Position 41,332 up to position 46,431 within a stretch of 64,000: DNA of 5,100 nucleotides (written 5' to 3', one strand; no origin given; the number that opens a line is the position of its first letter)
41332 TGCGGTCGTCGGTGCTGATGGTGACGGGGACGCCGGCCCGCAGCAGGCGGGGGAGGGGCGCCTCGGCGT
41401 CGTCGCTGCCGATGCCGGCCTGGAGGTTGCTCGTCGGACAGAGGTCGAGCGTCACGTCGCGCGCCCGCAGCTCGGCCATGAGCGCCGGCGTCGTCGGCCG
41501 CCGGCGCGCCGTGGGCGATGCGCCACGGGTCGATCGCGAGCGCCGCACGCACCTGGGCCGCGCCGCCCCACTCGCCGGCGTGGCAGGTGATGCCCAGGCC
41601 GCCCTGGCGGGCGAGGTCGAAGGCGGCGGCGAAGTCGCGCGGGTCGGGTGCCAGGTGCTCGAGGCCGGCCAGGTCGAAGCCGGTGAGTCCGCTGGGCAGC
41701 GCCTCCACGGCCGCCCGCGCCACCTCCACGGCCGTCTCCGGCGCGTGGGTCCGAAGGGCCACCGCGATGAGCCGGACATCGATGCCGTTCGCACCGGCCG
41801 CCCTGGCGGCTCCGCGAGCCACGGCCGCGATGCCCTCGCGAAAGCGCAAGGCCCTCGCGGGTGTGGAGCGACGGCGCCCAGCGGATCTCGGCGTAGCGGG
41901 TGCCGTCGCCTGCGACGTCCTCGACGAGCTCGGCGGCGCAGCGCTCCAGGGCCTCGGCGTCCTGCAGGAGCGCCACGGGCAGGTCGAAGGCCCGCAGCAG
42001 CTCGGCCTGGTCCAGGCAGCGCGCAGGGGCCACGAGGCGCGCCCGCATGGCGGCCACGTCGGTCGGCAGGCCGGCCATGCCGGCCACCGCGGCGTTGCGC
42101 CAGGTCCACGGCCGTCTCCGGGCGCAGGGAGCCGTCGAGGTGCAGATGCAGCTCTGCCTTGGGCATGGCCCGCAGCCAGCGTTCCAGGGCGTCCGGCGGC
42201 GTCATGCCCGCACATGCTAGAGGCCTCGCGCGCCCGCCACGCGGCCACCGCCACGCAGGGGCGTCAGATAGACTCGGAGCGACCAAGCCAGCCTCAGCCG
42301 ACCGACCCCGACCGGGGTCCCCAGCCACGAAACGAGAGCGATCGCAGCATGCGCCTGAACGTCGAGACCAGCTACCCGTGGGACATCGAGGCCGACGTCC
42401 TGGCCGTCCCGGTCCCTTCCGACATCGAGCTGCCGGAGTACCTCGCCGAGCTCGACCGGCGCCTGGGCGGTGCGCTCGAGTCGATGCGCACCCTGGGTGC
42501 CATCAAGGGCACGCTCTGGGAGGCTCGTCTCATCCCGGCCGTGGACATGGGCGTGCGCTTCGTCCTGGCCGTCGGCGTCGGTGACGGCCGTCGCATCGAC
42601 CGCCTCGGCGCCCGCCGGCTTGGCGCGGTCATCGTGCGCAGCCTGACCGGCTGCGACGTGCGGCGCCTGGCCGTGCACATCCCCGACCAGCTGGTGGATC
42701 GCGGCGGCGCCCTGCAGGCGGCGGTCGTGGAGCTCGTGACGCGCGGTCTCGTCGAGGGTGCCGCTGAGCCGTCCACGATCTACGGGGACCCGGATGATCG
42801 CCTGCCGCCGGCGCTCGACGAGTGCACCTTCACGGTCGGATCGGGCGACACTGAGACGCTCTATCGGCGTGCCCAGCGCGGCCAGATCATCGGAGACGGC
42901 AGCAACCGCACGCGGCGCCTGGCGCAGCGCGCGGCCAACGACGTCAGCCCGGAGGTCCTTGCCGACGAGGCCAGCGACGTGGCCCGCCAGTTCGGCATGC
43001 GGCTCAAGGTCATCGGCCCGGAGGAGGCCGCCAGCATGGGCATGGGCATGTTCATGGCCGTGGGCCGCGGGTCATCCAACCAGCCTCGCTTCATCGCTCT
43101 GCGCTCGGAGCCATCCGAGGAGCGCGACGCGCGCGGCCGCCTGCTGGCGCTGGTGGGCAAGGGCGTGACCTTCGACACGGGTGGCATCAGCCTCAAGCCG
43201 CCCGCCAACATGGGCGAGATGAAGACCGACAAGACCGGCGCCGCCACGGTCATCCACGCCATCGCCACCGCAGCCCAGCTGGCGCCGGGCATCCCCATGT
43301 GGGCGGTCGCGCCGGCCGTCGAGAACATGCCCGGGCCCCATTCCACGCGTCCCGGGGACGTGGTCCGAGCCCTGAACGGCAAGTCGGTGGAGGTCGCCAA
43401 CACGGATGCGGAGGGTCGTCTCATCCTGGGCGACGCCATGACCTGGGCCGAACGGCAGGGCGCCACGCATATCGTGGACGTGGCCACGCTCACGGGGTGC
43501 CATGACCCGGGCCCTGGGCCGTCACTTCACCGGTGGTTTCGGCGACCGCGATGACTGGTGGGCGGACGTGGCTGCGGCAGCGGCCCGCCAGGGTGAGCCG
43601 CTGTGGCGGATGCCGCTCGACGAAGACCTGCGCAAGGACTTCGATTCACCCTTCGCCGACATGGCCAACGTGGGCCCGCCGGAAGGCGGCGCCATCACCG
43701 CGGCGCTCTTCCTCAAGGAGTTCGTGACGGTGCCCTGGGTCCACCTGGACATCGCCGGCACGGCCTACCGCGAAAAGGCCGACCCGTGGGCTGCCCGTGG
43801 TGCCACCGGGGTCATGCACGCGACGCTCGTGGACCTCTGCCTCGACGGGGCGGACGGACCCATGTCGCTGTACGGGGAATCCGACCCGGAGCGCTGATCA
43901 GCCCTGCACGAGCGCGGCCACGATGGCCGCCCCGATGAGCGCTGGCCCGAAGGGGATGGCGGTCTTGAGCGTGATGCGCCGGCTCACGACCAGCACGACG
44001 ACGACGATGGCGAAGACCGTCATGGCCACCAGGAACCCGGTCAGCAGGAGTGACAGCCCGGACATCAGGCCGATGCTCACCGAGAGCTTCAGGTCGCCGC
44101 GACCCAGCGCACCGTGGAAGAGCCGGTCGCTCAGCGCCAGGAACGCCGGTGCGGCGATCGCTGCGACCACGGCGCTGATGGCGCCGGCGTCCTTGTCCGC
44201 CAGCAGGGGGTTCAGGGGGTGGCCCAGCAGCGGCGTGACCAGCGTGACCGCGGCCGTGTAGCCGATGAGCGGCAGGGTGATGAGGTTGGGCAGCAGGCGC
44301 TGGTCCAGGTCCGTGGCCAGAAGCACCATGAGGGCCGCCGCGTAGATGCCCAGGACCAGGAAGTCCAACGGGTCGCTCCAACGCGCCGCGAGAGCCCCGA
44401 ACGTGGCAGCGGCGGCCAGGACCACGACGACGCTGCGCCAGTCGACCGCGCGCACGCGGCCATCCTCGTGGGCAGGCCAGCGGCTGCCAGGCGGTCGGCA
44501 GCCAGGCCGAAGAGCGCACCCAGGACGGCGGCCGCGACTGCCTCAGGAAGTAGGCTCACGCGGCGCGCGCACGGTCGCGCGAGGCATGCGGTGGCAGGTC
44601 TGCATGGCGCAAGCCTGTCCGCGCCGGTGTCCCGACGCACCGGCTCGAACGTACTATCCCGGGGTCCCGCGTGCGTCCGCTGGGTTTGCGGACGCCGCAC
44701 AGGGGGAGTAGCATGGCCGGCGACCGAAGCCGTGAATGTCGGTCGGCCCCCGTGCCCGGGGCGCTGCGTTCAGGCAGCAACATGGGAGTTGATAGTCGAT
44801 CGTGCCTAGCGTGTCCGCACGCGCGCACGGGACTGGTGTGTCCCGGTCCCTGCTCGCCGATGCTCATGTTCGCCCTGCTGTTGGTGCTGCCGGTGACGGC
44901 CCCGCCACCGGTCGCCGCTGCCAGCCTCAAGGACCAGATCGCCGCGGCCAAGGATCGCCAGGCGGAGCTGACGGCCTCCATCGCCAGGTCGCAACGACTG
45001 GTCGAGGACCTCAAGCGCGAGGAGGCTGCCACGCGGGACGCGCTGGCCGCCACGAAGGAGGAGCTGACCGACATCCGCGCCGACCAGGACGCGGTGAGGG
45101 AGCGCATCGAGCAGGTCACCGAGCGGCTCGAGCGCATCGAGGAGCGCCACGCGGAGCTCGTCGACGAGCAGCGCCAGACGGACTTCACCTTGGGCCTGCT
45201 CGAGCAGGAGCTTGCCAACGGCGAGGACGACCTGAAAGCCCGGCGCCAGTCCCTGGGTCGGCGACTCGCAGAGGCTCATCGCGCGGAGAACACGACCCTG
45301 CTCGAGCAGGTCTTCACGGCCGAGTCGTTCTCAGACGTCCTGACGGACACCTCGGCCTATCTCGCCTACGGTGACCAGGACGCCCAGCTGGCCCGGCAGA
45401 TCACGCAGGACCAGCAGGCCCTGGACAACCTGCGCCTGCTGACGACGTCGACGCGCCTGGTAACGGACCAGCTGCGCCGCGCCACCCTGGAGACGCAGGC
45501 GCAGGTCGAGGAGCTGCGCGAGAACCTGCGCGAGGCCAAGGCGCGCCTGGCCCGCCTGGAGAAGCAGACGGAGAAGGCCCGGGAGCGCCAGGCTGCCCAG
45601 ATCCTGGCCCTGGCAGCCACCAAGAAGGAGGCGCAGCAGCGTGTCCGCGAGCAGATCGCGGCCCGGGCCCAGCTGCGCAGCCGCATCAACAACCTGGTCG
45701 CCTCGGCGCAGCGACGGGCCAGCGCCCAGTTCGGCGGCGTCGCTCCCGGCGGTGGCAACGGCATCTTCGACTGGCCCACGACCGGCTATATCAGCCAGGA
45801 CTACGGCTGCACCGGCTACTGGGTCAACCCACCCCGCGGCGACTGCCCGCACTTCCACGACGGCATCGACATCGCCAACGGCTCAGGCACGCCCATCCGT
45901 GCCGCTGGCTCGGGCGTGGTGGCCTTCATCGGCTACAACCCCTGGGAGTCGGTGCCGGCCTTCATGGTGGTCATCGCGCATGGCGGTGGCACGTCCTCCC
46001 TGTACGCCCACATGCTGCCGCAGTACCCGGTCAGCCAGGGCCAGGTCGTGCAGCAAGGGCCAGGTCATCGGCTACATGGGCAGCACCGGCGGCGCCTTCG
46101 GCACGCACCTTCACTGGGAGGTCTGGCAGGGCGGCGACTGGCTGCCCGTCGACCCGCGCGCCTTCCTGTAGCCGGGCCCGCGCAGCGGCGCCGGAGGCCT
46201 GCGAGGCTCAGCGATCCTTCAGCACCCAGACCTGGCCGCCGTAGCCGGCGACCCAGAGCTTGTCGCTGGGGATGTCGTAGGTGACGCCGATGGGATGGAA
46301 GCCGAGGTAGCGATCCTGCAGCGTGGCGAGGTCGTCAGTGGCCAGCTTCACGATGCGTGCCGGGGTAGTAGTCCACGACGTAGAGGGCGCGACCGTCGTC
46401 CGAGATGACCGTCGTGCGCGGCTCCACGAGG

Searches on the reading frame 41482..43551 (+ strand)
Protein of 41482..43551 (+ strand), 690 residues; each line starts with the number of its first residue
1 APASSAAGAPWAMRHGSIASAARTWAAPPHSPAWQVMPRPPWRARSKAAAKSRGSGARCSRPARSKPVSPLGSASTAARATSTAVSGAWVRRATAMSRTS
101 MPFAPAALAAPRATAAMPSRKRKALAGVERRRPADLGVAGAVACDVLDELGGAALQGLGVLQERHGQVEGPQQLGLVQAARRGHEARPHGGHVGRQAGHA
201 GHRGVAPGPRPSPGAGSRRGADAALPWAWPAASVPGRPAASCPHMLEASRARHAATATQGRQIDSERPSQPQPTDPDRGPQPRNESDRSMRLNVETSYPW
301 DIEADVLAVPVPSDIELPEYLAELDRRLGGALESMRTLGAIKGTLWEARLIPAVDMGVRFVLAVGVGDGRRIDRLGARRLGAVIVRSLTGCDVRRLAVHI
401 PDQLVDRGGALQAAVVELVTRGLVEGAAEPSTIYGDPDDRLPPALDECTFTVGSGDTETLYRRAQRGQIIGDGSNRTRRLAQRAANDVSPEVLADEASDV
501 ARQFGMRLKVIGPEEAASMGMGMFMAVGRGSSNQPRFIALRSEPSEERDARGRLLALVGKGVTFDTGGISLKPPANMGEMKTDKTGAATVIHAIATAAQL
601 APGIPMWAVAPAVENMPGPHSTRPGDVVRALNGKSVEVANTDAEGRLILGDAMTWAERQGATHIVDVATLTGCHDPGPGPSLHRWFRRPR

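Call 71: search_protein_families(library=pfam, proteins=[window:41482-43551:+], max_evalue=0.00001)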
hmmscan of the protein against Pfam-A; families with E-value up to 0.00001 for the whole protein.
window:41482-43551:+ (690 aa): 2 families
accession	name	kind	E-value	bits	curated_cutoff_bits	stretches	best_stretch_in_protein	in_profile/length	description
PF00883.26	Peptidase_M17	-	1.7e-68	231.7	25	1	476-673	2-198/310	Cytosol aminopeptidase family, catalytic domain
PF02789.23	Peptidase_M17_N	-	2.2e-08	34.5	23.4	1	310-422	3-114/129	Cytosol aminopeptidase family, N-terminal domain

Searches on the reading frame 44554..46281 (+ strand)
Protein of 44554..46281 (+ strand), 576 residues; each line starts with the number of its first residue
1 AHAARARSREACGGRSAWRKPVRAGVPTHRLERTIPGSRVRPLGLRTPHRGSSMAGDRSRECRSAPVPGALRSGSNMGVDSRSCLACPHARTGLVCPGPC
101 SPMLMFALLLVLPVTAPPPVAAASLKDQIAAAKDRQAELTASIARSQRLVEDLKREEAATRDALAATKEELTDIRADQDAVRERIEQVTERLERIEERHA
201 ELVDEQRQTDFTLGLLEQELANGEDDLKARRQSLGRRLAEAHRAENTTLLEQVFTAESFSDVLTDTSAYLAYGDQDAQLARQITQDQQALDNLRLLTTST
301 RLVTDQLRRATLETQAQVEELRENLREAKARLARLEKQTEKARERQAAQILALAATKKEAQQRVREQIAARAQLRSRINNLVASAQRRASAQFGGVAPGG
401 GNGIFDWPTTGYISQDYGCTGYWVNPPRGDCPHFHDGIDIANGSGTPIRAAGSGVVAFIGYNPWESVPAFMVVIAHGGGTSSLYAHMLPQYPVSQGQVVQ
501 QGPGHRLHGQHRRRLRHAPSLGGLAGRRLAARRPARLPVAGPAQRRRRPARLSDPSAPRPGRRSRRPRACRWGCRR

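Call 71: search_protein_families(library=pfam, proteins=[window:44554-46281:+], max_evalue=0.00001)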
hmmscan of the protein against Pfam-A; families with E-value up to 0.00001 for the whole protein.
window:44554-46281:+ (576 aa): 1 family
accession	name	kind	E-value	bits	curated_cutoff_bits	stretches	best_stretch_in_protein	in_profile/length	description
PF01551.29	Peptidase_M23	-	6.9e-14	52.3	28.7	1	434-502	2-66/96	Peptidase family M23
